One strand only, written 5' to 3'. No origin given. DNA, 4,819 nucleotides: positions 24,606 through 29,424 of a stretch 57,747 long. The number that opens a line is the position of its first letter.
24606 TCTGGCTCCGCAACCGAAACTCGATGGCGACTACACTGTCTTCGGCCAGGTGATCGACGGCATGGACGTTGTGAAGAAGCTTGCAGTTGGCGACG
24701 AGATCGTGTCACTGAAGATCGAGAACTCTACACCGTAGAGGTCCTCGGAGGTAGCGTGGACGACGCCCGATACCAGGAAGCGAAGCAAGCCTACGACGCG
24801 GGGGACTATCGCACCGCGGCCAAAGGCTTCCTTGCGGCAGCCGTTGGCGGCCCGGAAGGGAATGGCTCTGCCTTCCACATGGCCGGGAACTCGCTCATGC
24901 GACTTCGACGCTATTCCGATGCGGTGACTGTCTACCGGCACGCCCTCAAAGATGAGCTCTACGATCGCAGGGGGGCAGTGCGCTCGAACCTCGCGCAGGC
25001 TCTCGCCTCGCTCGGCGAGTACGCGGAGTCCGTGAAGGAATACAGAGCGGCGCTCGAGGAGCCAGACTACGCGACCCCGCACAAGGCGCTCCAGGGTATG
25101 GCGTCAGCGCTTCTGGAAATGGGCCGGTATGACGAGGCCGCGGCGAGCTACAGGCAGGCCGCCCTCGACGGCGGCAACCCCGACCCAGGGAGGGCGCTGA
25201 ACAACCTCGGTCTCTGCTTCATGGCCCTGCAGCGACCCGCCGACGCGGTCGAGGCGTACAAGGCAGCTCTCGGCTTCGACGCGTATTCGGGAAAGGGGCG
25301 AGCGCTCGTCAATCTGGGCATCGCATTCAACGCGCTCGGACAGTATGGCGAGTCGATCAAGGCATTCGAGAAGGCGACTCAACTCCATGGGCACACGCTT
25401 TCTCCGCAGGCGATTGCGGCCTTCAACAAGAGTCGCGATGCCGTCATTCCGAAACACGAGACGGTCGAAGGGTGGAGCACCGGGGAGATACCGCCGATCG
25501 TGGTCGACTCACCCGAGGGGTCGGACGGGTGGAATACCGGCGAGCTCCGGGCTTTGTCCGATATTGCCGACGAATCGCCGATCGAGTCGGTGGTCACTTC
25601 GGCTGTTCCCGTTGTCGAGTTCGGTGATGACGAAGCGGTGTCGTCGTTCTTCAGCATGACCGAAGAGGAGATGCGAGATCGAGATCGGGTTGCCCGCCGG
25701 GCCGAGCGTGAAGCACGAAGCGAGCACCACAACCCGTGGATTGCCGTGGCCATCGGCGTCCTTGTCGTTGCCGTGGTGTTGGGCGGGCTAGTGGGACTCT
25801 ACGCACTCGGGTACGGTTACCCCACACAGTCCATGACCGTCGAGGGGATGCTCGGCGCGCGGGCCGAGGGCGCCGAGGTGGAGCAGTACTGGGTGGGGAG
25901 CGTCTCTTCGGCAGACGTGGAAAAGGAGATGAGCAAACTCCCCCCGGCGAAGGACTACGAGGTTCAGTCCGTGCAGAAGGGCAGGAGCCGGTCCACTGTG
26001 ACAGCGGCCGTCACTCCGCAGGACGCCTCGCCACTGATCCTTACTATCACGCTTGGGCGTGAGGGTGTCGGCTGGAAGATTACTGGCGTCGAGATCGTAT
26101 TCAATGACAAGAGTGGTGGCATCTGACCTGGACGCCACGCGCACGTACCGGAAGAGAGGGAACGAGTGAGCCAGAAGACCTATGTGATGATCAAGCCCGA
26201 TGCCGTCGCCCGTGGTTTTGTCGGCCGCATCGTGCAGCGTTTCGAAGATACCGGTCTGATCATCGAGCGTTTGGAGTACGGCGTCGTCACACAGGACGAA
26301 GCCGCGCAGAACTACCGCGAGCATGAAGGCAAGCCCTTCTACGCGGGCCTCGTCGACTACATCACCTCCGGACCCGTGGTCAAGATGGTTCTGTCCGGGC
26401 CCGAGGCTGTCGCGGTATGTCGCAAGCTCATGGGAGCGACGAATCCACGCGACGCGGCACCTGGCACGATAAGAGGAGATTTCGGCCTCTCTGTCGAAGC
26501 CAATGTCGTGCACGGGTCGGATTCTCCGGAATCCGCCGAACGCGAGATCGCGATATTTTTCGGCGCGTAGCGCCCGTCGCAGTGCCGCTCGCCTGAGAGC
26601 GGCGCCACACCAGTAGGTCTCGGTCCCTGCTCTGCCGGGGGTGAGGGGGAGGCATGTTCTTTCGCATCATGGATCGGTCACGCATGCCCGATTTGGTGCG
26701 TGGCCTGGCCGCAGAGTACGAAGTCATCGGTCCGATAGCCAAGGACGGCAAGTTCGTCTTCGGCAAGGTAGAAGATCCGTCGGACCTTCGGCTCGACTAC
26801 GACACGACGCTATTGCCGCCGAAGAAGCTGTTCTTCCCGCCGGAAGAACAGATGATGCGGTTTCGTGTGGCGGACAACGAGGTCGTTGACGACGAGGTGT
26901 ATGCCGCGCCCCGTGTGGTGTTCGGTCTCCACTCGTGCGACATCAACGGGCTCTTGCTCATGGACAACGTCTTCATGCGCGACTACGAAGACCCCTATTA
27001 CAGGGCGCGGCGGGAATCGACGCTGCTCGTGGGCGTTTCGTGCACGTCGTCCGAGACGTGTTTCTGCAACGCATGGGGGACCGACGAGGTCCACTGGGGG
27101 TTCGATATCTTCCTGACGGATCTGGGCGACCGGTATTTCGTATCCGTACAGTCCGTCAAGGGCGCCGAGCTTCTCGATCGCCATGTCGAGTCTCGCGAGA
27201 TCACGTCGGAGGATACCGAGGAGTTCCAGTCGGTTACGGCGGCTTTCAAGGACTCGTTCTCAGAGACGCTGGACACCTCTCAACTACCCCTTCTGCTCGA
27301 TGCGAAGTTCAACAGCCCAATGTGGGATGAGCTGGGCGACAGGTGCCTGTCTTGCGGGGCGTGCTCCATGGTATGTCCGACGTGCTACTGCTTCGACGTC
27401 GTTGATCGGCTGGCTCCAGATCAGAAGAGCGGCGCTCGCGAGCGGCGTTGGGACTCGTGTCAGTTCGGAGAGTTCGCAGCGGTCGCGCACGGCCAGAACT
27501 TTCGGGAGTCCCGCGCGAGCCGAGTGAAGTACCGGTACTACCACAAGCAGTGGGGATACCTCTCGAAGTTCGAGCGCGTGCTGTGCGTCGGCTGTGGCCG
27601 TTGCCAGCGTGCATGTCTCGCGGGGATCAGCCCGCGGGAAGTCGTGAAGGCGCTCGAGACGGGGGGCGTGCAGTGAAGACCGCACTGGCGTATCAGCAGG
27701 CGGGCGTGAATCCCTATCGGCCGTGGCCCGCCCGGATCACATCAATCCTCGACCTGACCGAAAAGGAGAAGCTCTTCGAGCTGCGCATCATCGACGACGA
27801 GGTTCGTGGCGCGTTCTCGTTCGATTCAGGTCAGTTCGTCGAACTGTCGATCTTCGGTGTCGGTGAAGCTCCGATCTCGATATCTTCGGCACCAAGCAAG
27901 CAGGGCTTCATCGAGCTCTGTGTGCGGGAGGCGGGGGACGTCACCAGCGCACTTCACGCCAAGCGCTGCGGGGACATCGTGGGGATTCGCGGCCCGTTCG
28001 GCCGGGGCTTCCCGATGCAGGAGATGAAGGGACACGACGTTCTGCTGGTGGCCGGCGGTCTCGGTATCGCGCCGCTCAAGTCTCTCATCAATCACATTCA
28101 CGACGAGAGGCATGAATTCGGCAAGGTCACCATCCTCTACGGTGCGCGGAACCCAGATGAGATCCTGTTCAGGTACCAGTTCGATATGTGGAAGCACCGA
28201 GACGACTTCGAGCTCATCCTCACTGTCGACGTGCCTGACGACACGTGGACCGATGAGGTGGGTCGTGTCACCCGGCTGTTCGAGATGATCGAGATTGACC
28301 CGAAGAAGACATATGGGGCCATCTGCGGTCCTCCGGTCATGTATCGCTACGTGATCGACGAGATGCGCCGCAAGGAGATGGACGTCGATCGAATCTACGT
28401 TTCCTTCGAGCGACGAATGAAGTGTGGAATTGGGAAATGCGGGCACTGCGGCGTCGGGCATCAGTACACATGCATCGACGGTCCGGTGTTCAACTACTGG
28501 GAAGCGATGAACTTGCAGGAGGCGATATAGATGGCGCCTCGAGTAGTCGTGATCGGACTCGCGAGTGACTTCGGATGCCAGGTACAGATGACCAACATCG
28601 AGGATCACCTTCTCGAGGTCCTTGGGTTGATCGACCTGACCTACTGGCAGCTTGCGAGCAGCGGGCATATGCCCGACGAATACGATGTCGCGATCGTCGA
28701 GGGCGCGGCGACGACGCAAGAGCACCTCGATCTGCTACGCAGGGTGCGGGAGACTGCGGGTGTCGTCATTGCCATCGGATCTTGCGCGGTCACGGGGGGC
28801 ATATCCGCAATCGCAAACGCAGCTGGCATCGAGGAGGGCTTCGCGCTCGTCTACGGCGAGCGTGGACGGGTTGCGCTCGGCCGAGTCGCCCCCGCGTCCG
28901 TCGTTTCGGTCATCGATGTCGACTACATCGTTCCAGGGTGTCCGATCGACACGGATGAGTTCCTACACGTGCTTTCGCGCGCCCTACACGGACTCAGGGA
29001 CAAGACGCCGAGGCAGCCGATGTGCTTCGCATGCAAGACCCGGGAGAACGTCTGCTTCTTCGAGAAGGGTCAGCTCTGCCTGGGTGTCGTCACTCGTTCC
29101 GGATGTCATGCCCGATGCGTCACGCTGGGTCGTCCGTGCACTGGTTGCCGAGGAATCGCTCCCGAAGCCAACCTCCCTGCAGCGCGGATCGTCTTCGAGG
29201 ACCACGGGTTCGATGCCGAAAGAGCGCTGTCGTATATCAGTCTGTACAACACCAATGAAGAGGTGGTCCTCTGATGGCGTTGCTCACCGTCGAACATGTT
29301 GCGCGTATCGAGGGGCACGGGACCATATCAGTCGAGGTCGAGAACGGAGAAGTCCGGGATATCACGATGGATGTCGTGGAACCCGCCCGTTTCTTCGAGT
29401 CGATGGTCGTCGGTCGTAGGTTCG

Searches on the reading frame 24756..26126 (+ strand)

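Call 19: search_protein_families(library=pfam, proteins=[window:24756-26126:+], max_evalue=0.00001)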
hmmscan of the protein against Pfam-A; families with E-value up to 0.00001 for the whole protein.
window:24756-26126:+ (456 aa): 11 families
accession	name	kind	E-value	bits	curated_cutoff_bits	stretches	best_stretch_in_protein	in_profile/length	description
PF13432.12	TPR_16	-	2.3e-22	79.5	32.7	2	115-177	3-63/65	Tetratricopeptide repeat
PF00515.34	TPR_1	-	6.6e-21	73.6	27.8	0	146-172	2-28/34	Tetratricopeptide repeat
PF07719.23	TPR_2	-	2.7e-19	68.1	27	0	146-172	2-28/34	Tetratricopeptide repeat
PF13181.12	TPR_8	-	5.9e-18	63.9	25.7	0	182-210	2-30/34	Tetratricopeptide repeat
PF13424.12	TPR_12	-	3.6e-14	53.2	30.1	1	146-209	4-73/77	Tetratricopeptide repeat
PF13176.12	TPR_7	-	6.3e-14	51.3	27.9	0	111-135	1-25/36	Tetratricopeptide repeat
PF13374.12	TPR_10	-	1.2e-11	44.6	27.5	0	76-101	5-30/42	Tetratricopeptide repeat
PF13428.12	TPR_14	-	1.2e-11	44.5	23.5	0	111-143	3-36/44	Tetratricopeptide repeat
PF13414.12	TPR_11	-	5.5e-11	42.4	26.8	0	81-109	2-31/42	TPR repeat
PF13174.12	TPR_6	-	1e-06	29.4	26.3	0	183-210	2-29/33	Tetratricopeptide repeat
PF14559.12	TPR_19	-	3.8e-06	27.6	25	0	119-172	1-52/68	Tetratricopeptide repeat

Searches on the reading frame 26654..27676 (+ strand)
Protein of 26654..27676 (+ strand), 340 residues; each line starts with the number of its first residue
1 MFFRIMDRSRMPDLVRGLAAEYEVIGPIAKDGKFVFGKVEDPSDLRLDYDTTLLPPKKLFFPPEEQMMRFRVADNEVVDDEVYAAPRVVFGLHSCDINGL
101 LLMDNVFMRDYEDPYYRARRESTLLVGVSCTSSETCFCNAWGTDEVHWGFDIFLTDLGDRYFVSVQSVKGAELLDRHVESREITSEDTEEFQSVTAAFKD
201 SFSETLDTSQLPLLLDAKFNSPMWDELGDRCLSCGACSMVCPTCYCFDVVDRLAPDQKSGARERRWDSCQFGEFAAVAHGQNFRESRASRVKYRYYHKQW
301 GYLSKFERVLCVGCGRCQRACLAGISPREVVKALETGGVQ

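Call 19: search_protein_families(library=pfam, proteins=[window:26654-27676:+], max_evalue=0.00001)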
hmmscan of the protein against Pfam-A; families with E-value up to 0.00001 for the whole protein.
window:26654-27676:+ (340 aa): 2 families
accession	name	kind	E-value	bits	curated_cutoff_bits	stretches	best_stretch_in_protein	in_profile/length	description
PF17179.9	Fer4_22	-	3.6e-31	108.3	27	1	230-325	1-95/95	4Fe-4S dicluster domain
PF13534.11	Fer4_17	-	5.8e-06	27.2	22.2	0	218-242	33-57/61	4Fe-4S dicluster domain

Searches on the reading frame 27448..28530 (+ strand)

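Call 20: search_protein_families(library=pfam, proteins=[window:27448-28530:+], max_evalue=0.00001)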
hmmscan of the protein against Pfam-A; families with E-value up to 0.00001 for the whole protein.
window:27448-28530:+ (360 aa): 2 families
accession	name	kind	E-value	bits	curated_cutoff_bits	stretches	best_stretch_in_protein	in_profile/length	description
PF00175.26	NAD_binding_1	-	5.9e-16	59.5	22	1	200-302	1-107/109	Oxidoreductase NAD-binding domain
PF10418.14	DHODB_Fe-S_bind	-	2.7e-10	40.2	23.9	1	321-352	1-39/41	Iron-sulfur cluster binding domain of dihydroorotate dehydrogenase B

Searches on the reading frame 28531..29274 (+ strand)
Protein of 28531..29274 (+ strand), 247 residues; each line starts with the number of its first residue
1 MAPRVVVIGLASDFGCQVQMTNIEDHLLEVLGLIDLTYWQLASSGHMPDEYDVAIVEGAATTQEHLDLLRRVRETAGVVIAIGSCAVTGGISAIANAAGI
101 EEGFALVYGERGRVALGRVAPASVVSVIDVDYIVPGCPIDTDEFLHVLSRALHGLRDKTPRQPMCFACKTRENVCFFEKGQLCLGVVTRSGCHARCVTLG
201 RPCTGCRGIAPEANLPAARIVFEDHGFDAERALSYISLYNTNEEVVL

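Call 20: search_protein_families(library=pfam, proteins=[window:28531-29274:+], max_evalue=0.00001)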
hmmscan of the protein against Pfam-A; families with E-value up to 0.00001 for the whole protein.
window:28531-29274:+ (247 aa): 1 family
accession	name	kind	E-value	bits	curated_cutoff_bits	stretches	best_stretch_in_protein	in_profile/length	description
PF01058.29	Oxidored_q6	-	2.4e-25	89.1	27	1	15-149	3-126/128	NADH ubiquinone oxidoreductase, 20 Kd subunit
